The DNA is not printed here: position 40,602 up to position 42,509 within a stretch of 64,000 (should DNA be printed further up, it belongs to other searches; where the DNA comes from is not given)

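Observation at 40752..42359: Divergent TrpD / glycosyltransferase-family-3-like protein with degenerate catalytic motifs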

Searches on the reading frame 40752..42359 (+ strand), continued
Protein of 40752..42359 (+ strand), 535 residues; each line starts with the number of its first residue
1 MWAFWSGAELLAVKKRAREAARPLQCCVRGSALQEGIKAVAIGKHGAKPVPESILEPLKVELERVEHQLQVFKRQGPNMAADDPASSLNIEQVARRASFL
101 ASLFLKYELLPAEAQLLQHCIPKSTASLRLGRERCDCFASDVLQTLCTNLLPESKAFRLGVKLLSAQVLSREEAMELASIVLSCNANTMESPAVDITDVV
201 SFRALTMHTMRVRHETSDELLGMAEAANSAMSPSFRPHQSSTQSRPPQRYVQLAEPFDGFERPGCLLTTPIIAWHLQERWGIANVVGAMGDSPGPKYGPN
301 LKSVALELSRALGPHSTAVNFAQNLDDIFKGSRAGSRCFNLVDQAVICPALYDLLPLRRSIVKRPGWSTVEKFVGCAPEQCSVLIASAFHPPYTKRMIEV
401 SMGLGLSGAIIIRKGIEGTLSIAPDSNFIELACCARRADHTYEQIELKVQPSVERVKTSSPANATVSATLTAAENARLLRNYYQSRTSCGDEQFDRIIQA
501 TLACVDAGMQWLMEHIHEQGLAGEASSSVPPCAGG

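Call 38: search_protein_families(library=ncbifam, proteins=[P0162, P0166, P0168, P0169, P0171, P0172, P0180, P0189, L003:8380-9675:+, L003:5932-7263:+], max_evalue=0.00001)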
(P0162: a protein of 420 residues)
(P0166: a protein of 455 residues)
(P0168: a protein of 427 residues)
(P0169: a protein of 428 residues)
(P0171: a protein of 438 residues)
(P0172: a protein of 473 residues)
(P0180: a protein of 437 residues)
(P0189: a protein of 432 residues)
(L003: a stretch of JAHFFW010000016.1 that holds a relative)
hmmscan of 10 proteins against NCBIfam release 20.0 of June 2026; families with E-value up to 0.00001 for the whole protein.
P0162 (420 aa): 5 families
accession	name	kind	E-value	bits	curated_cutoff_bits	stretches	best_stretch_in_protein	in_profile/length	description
NF005635.0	PRK07394.1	equivalog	1.1e-38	133.4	287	1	101-392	19-306/348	hypothetical protein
NF006005.0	PRK08136.1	equivalog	8.6e-23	81.1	185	1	102-354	18-265/314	DNA-binding protein YbiB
NF006564.0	PRK09071.1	equivalog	1.4e-19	70.2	257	1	100-337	26-256/335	glycosyl transferase family protein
TIGR01245.1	trpD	equivalog_domain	2.3e-18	66.6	199.05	1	98-407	4-308/330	anthranilate phosphoribosyltransferase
NF011201.0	PRK14607.1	equivalog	7.6e-13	48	670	1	80-398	184-496/534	bifunctional anthranilate synthase component II/anthranilate phosphoribosyltransferase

P0166 (455 aa): 5 families
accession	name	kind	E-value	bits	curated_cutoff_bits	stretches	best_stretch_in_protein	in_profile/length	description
NF005635.0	PRK07394.1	equivalog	8.2e-36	124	287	1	126-447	18-337/348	hypothetical protein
NF006005.0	PRK08136.1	equivalog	5.5e-24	85.1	185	1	128-359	18-244/314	DNA-binding protein YbiB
NF006564.0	PRK09071.1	equivalog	8.7e-18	64.4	257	1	126-350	26-242/335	glycosyl transferase family protein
TIGR01245.1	trpD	equivalog_domain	2.2e-13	50.3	199.05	1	123-448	3-325/330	anthranilate phosphoribosyltransferase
NF011201.0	PRK14607.1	equivalog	1.7e-12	46.8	670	1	107-403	185-477/534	bifunctional anthranilate synthase component II/anthranilate phosphoribosyltransferase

P0168 (427 aa): 5 families
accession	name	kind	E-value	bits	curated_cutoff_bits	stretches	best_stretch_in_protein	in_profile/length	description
NF005635.0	PRK07394.1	equivalog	2.5e-30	105.9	287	1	134-421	52-335/348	hypothetical protein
NF006005.0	PRK08136.1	equivalog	8.6e-20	71.3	185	1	102-337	18-248/314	DNA-binding protein YbiB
TIGR01245.1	trpD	equivalog_domain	1.9e-15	57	199.05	1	98-422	4-323/330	anthranilate phosphoribosyltransferase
NF011201.0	PRK14607.1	equivalog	7e-14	51.4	670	1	80-422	184-520/534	bifunctional anthranilate synthase component II/anthranilate phosphoribosyltransferase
NF006564.0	PRK09071.1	equivalog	1.8e-11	43.6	257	1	104-341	30-259/335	glycosyl transferase family protein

P0169 (428 aa): 5 families
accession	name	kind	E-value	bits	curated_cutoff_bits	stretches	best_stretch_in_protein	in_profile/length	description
NF005635.0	PRK07394.1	equivalog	4.6e-30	105.1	287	1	110-357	21-270/348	hypothetical protein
NF006564.0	PRK09071.1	equivalog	1.5e-21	76.7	257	1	110-349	29-263/335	glycosyl transferase family protein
NF006005.0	PRK08136.1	equivalog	1.2e-19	70.8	185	1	110-339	19-246/314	DNA-binding protein YbiB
TIGR01245.1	trpD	equivalog_domain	2.5e-11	43.5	199.05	1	103-355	2-251/330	anthranilate phosphoribosyltransferase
NF011201.0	PRK14607.1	equivalog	1.2e-08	34.1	670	1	94-348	191-441/534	bifunctional anthranilate synthase component II/anthranilate phosphoribosyltransferase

P0171 (438 aa): 5 families
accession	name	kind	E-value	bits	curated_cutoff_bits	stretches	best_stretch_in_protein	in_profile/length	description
NF005635.0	PRK07394.1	equivalog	4.1e-34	118.4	287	1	114-391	21-294/348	hypothetical protein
NF006005.0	PRK08136.1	equivalog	8.9e-19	68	185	1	139-351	44-250/314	DNA-binding protein YbiB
TIGR01245.1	trpD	equivalog_domain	2.7e-17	63.1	199.05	1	108-389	3-278/330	anthranilate phosphoribosyltransferase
NF006564.0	PRK09071.1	equivalog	8.2e-16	57.9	257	1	113-356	28-262/335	glycosyl transferase family protein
NF011201.0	PRK14607.1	equivalog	8.6e-12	44.5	670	1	103-366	196-451/534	bifunctional anthranilate synthase component II/anthranilate phosphoribosyltransferase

P0172 (473 aa): 3 families
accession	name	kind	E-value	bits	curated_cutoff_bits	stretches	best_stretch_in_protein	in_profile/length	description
NF006564.0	PRK09071.1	equivalog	1.8e-16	60.1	257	1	248-359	134-244/335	glycosyl transferase family protein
NF005635.0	PRK07394.1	equivalog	1.6e-13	50.7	287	1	131-364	21-248/348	hypothetical protein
NF006005.0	PRK08136.1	equivalog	6e-08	32.4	185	1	131-353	19-231/314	DNA-binding protein YbiB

P0180 (437 aa): 6 families
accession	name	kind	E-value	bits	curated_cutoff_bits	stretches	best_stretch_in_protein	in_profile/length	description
NF005635.0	PRK07394.1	equivalog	8.2e-39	133.8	287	1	118-433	26-341/348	hypothetical protein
TIGR01245.1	trpD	equivalog_domain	7.2e-25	88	199.05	1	105-433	1-328/330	anthranilate phosphoribosyltransferase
NF006005.0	PRK08136.1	equivalog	2.6e-24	86.1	185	1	113-407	19-309/314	DNA-binding protein YbiB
NF011201.0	PRK14607.1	equivalog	3e-21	75.7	670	1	95-433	189-525/534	bifunctional anthranilate synthase component II/anthranilate phosphoribosyltransferase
NF006564.0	PRK09071.1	equivalog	1.9e-17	63.3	257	1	112-357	28-263/335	glycosyl transferase family protein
NF007073.0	PRK09522.1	equivalog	1.1e-08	34.5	738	1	97-428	196-523/531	bifunctional anthranilate synthase glutamate amidotransferase component TrpG/anthranilate phosphoribosyltransferase TrpD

P0189 (432 aa): 5 families
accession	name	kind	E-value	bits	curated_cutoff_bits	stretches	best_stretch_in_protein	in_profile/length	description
NF005635.0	PRK07394.1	equivalog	1.9e-34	119.5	287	1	125-426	33-339/348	hypothetical protein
NF006005.0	PRK08136.1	equivalog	2e-16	60.2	185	1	115-337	21-240/314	DNA-binding protein YbiB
NF006564.0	PRK09071.1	equivalog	1.2e-15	57.3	257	1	120-344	36-254/335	glycosyl transferase family protein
TIGR01245.1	trpD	equivalog_domain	5.6e-10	39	199.05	1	112-324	8-216/330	anthranilate phosphoribosyltransferase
NF011201.0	PRK14607.1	equivalog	3.1e-07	29.4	670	1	108-327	202-416/534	bifunctional anthranilate synthase component II/anthranilate phosphoribosyltransferase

L003:8380-9675:+ (431 aa): 13 families
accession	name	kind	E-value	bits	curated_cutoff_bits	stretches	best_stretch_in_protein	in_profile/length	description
TIGR01579.1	MiaB-like-C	equivalog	5.3e-120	401.5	357.05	1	8-409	1-408/416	tRNA (N(6)-L-threonylcarbamoyladenosine(37)-C(2))-methylthiotransferase MtaB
TIGR00089.1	TIGR00089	subfamily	6.2e-112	374.5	251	1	6-427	2-428/429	MiaB/RimO family radical SAM methylthiotransferase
TIGR01574.1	miaB-methiolase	equivalog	8.8e-78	262.2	355.3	1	8-430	4-436/437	tRNA (N6-isopentenyl adenosine(37)-C2)-methylthiotransferase MiaB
TIGR01578.1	MiaB-like-B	hypoth_equivalog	2.6e-69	234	314.7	1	8-420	4-410/421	tRNA (N(6)-L-threonylcarbamoyladenosine(37)-C(2))-methylthiotransferase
NF010916.0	PRK14336.1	equivalog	9e-69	232.2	606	2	143-419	123-401/418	tRNA (N6-isopentenyl adenosine(37)-C2)-methylthiotransferase MiaB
TIGR01125.1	TIGR01125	equivalog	2.9e-67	227.6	356.95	1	6-385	2-381/432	30S ribosomal protein S12 methylthiotransferase RimO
TIGR04014.1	B12_SAM_MJ_0865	equivalog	1.3e-16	60.5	360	1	148-324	163-340/434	methyl-coenzyme M reductase glutamine C-methyltransferase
TIGR04013.1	B12_SAM_MJ_1487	hypoth_equivalog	1.3e-16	60.4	251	1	142-320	148-333/382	TIGR04013 family B12-binding domain/radical SAM domain-containing protein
TIGR04479.1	bcpD_PhpK_rSAM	subfamily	2.5e-13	49.2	600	1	145-319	241-408/504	PhpK family radical SAM P-methyltransferase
TIGR03471.1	HpnJ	equivalog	4.1e-11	42.4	577.6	1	151-318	203-363/472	hopanoid biosynthesis associated radical SAM protein HpnJ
TIGR04072.2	rSAM_ladder_B12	equivalog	1.7e-09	36.9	360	1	145-357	180-385/443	lipid biosynthesis B12-binding/radical SAM protein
TIGR03994.1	rSAM_HemZ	equivalog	1.3e-06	27.8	321.4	1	156-343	99-289/401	coproporphyrinogen dehydrogenase HemZ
NF038361.1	rSAM_Sden_1168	equivalog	1.3e-06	27.3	575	1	132-329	269-460/560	Sden_1168 family B12-binding radical SAM P-methyltransferase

L003:5932-7263:+ (443 aa): 3 families
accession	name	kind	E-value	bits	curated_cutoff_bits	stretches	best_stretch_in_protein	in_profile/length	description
NF005635.0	PRK07394.1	equivalog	6.8e-15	55.2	287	1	160-390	50-277/348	hypothetical protein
NF006564.0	PRK09071.1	equivalog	3.7e-12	45.9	257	0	275-341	167-233/335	glycosyl transferase family protein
NF006005.0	PRK08136.1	equivalog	2e-10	40.5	185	0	151-358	39-242/314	DNA-binding protein YbiB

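Call 55: search_protein_families(library=pfam, proteins=[L060:4141-5442:-, L065:1-2710:-, L079:436-1332:-, L079:1533-2786:-, L067:8696-9163:+, L080:10224-11627:-, L067:10679-11557:-, L068:7273-7848:-, L076:7321-8820:+, L073:1-2005:-], max_evalue=0.0001)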
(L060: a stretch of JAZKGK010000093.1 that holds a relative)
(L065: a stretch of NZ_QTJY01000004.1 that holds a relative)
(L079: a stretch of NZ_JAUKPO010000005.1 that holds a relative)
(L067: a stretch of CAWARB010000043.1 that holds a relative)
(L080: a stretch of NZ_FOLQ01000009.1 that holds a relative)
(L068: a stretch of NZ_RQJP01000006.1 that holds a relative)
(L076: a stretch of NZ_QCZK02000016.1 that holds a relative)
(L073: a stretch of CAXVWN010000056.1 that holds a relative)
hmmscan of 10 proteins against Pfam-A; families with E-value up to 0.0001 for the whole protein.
L060:4141-5442:- (433 aa): 1 family
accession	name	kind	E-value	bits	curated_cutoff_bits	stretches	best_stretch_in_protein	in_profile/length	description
PF07690.21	MFS_1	-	2e-36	126.1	33.4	1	29-384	2-346/347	Major Facilitator Superfamily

L065:1-2710:- (903 aa): 5 families
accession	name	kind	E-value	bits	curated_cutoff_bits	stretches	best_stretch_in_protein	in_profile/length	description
PF00384.28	Molybdopterin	-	6.3e-63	213.4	24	1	62-489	1-351/353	Molybdopterin oxidoreductase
PF01568.27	Molydop_binding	-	1.1e-36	125.6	26.8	1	583-692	1-107/110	Molydopterin dinucleotide binding domain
PF07992.20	Pyr_redox_2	-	3.9e-27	95.9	26.1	1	707-903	2-198/291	Pyridine nucleotide-disulphide oxidoreductase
PF04879.21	Molybdop_Fe4S4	-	3.1e-18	65.9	22.7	1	7-56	4-53/55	Molybdopterin oxidoreductase Fe4S4 domain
PF00070.33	Pyr_redox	-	2e-15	57.5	22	1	849-903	2-55/82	Pyridine nucleotide-disulphide oxidoreductase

L079:436-1332:- (298 aa): 1 family
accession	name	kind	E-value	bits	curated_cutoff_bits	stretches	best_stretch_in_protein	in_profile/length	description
PF00528.27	BPD_transp_1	-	2.7e-24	86.4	26.4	1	125-295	1-183/184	Binding-protein-dependent transport system inner membrane component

L079:1533-2786:- (417 aa): 2 families
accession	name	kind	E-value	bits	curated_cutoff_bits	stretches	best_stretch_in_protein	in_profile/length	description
PF13379.11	NMT1_2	-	5.3e-94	315.2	24.7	1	45-292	5-251/252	NMT1-like family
PF09084.16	NMT1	-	2.2e-13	51.1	20.5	2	172-278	99-208/216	NMT1/THI5 like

L067:8696-9163:+ (155 aa): 1 family
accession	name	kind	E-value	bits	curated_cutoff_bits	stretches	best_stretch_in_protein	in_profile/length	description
PF00293.34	NUDIX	-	6.2e-13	49.4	21.1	1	9-121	3-119/134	NUDIX domain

L080:10224-11627:- (467 aa): 1 family
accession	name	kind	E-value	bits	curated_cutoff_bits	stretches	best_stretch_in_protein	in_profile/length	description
PF00474.23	SSF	-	9.9e-42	143.7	22.8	1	30-418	1-406/406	Sodium:solute symporter family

L067:10679-11557:- (292 aa): 1 family
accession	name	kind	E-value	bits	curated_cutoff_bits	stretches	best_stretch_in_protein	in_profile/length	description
PF05153.21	MIOX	-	1.4e-109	365.9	25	1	50-291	2-248/249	Myo-inositol oxygenase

L068:7273-7848:- (191 aa): 1 family
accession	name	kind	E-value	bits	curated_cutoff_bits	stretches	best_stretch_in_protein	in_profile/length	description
PF00994.29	MoCF_biosynth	-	2.6e-23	82.7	26.6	1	21-164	1-142/144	Probable molybdopterin binding domain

L076:7321-8820:+ (499 aa): 3 families
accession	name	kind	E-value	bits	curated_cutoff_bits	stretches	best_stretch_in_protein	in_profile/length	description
PF02518.31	HATPase_c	-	3.5e-16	60.1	26.4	1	398-494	3-110/111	Histidine kinase-, DNA gyrase B-, and HSP90-like ATPase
PF07730.19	HisKA_3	-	3.4e-13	50.4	24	1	292-357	1-67/68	Histidine kinase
PF13675.11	PilJ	-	1.7e-11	44.6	26.6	1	48-148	3-99/114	Type IV pili methyl-accepting chemotaxis transducer N-term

L073:1-2005:- (668 aa): 1 family
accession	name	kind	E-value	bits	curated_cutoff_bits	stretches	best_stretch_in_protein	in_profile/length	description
PF12419.13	DUF3670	-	1e-25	90.4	27.6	1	549-663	6-122/136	SNF2 Helicase protein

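Call 64: search_protein_families(library=pfam, alignment_id=A5, max_evalue=0.00001)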
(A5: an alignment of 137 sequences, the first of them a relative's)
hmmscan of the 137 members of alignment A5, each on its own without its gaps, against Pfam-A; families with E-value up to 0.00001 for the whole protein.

A. member 1, L060:180-1124:- (314 aa): 1 family
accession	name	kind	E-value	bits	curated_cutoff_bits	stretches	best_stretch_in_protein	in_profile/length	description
PF00528.27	BPD_transp_1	-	1.9e-26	93.4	26.4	1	141-311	1-183/184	Binding-protein-dependent transport system inner membrane component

B. families by the number of members that match (of 137 scanned): 127 families (the first 25 are shown)
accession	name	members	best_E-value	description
PF07992.20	Pyr_redox_2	10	2.3e-56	Pyridine nucleotide-disulphide oxidoreductase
PF01266.30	DAO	7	1.1e-61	FAD dependent oxidoreductase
PF00474.23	SSF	7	2.3e-43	Sodium:solute symporter family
PF00005.33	ABC_tran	5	2.6e-34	ABC transporter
PF13372.12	Alginate_exp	5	2.4e-14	Alginate export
PF05834.18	Lycopene_cycl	5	3.7e-07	Lycopene cyclase protein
PF13738.12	Pyr_redox_3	5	5.4e-07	Pyridine nucleotide-disulphide oxidoreductase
PF05153.21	MIOX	4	1.9e-110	Myo-inositol oxygenase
PF07690.21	MFS_1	4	1.2e-36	Major Facilitator Superfamily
PF00210.30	Ferritin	4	2.6e-32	Ferritin-like domain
PF06039.21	Mqo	4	1.5e-06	Malate:quinone oxidoreductase (Mqo)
PF13379.11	NMT1_2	3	5.3e-94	NMT1-like family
PF00528.27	BPD_transp_1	3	1.9e-26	Binding-protein-dependent transport system inner membrane component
PF00270.35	DEAD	3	2.3e-26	DEAD/DEAH box helicase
PF00271.37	Helicase_C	3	3.4e-25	Helicase conserved C-terminal domain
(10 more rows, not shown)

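Call 68: find_encoding_contigs(protein=window:40752-42359:+, flank=3000, max_places=3)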
Protein window:40752-42359:+ (535 aa): 23 contigs read that carry it; 3 places shown.
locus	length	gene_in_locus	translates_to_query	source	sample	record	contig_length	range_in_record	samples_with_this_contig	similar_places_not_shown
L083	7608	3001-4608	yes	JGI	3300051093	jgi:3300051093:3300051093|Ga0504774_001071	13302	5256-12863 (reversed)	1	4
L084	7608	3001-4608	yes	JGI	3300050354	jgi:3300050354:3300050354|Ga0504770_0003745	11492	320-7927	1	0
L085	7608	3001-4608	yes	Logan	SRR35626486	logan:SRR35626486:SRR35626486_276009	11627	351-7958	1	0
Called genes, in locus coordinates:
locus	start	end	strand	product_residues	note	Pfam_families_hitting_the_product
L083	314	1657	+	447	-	PF02779:Transket_pyr, PF02780:Transketolase_C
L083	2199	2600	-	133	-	-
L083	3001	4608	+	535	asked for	-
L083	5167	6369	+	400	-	PF00400:WD40 (faint), PF23409:Beta-prop_EML (faint), PF24814:WD40_Prp19 (weak), PF23414:Beta-prop_EML_2, PF25174:Beta-prop_THOC3 (weak), PF25175:Beta-prop_WDR5, PF25173:Beta-prop_WDR3_1st, PF23381:Beta-prop_IFT122_1st, +8 more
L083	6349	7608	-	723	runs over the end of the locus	PF00149:Metallophos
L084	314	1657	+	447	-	PF02779:Transket_pyr, PF02780:Transketolase_C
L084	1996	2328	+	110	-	-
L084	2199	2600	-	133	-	-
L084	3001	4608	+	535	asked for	-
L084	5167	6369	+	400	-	PF00400:WD40 (faint), PF23409:Beta-prop_EML (faint), PF24814:WD40_Prp19 (weak), PF23414:Beta-prop_EML_2, PF25174:Beta-prop_THOC3 (weak), PF25175:Beta-prop_WDR5, PF25173:Beta-prop_WDR3_1st, PF23381:Beta-prop_IFT122_1st, +8 more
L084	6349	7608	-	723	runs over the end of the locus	PF00149:Metallophos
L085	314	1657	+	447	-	PF02779:Transket_pyr, PF02780:Transketolase_C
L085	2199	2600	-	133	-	-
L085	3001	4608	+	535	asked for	-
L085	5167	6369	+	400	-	PF00400:WD40 (faint), PF23409:Beta-prop_EML (faint), PF24814:WD40_Prp19 (weak), PF23414:Beta-prop_EML_2, PF25174:Beta-prop_THOC3 (weak), PF25175:Beta-prop_WDR5, PF25173:Beta-prop_WDR3_1st, PF23381:Beta-prop_IFT122_1st, +8 more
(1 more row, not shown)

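Call 69: search_protein_families(library=pfam, proteins=[L069:1888-4536:+, L069:4558-5826:+, L069:1316-1714:+, L071:3779-5935:+, L062:3070-5628:-, L062:7312-9378:-, L065:7826-8617:-, L065:8805-11345:+, L065:11389-11808:+, L066:4395-5525:-], max_evalue=0.0001)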
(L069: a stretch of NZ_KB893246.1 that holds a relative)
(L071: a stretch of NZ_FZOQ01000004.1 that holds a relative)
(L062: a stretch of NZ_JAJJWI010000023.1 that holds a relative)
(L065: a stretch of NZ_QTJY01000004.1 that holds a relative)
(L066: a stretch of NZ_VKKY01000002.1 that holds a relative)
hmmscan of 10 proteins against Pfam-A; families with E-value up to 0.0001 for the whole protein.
L069:1888-4536:+ (882 aa): 1 family
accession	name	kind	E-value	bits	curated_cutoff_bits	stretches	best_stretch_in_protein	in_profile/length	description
PF18962.6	Por_Secre_tail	-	4.4e-10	40.1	27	1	802-880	1-75/75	Secretion system C-terminal sorting domain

L069:4558-5826:+ (422 aa): 2 families
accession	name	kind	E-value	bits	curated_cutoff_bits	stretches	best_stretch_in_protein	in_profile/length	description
PF02113.21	Peptidase_S13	-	9.8e-40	137.1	22.8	2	234-405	253-430/444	D-Ala-D-Ala carboxypeptidase 3 (S13) family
PF13354.11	Beta-lactamase2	-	7.2e-05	22.7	22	0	252-396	73-213/214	Beta-lactamase enzyme family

L069:1316-1714:+ (132 aa): 1 family
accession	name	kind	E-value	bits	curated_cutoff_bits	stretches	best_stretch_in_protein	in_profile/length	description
PF01641.26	SelR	-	7.2e-52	174.7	24.9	1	16-128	1-114/116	SelR domain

L071:3779-5935:+ (718 aa): 3 families
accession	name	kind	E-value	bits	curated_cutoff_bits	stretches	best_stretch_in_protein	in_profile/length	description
PF20256.3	MoCoBD_2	-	5.8e-54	183.9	27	2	57-210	40-184/283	Molybdopterin cofactor-binding domain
PF02738.23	MoCoBD_1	-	4.9e-45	154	27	1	327-540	13-244/244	Molybdopterin cofactor-binding domain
PF01315.27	Ald_Xan_dh_C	-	4.9e-12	46.6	31.3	1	226-273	1-48/110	Aldehyde oxidase and xanthine dehydrogenase, a/b hammerhead domain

L062:3070-5628:- (852 aa): 2 families
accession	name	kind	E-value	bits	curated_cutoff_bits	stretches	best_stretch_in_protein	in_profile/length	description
PF00246.29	Peptidase_M14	-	5.3e-22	79.2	21.6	1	48-221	1-143/286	Zinc carboxypeptidase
PF09825.15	BPL_N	-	2.4e-05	23.8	24.2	1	610-708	3-107/283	Biotin-protein ligase, N terminal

L062:7312-9378:- (688 aa): 4 families
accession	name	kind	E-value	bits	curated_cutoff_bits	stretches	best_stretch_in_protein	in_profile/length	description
PF03190.21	Thioredox_DsbH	-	2.1e-69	233.1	27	1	8-162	2-162/163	Protein of unknown function, DUF255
PF13899.12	Thioredoxin_7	-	3.2e-13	50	27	1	27-91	1-65/83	Thioredoxin-like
PF07470.19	Glyco_hydro_88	-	2.9e-06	26.9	26.6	0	420-522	31-120/352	Glycosyl Hydrolase Family 88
PF03663.20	Glyco_hydro_76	-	1.2e-05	25.5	25.9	0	478-519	221-262/366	Glycosyl hydrolase family 76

L065:7826-8617:- (263 aa): 1 family
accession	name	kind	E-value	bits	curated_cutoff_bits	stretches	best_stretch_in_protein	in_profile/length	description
PF00590.25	TP_methylase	-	1.1e-50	173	27.8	1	15-225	1-211/212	Tetrapyrrole (Corrin/Porphyrin) Methylases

L065:8805-11345:+ (846 aa): 6 families
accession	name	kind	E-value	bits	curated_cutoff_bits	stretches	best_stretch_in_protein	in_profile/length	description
PF07992.20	Pyr_redox_2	-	2.1e-55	188.6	26.1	1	3-297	2-287/291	Pyridine nucleotide-disulphide oxidoreductase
PF01077.27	NIR_SIR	-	1.8e-23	83.2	27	1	644-769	2-141/158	Nitrite and sulphite reductase 4Fe-4S domain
PF04324.20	Fer2_BFD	-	2.9e-19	69.6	26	1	436-486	1-50/50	BFD-like [2Fe-2S] binding domain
PF00070.33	Pyr_redox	-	8e-16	58.8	22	1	150-227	1-79/82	Pyridine nucleotide-disulphide oxidoreductase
PF03460.22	NIR_SIR_ferr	-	3.5e-11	43.1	24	1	572-634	3-68/69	Nitrite/Sulfite reductase ferredoxin-like half domain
PF18267.7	Rubredoxin_C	-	1.1e-08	35.3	25.9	1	332-401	2-68/70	Rubredoxin NAD+ reductase C-terminal domain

L065:11389-11808:+ (139 aa): 3 families
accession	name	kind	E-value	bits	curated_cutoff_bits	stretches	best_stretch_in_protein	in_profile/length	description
PF13806.12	Rieske_2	-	5.3e-27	94.2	27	1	34-137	1-103/104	Rieske-like [2Fe-2S] domain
PF00355.32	Rieske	-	1.5e-12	47.7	20.3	1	34-126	1-87/88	Rieske [2Fe-2S] domain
PF22543.2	Rieske_4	-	7.6e-08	33.1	28.4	1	54-117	19-79/119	Soluble Rieske-type ferredoxin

L066:4395-5525:- (376 aa): 0 families
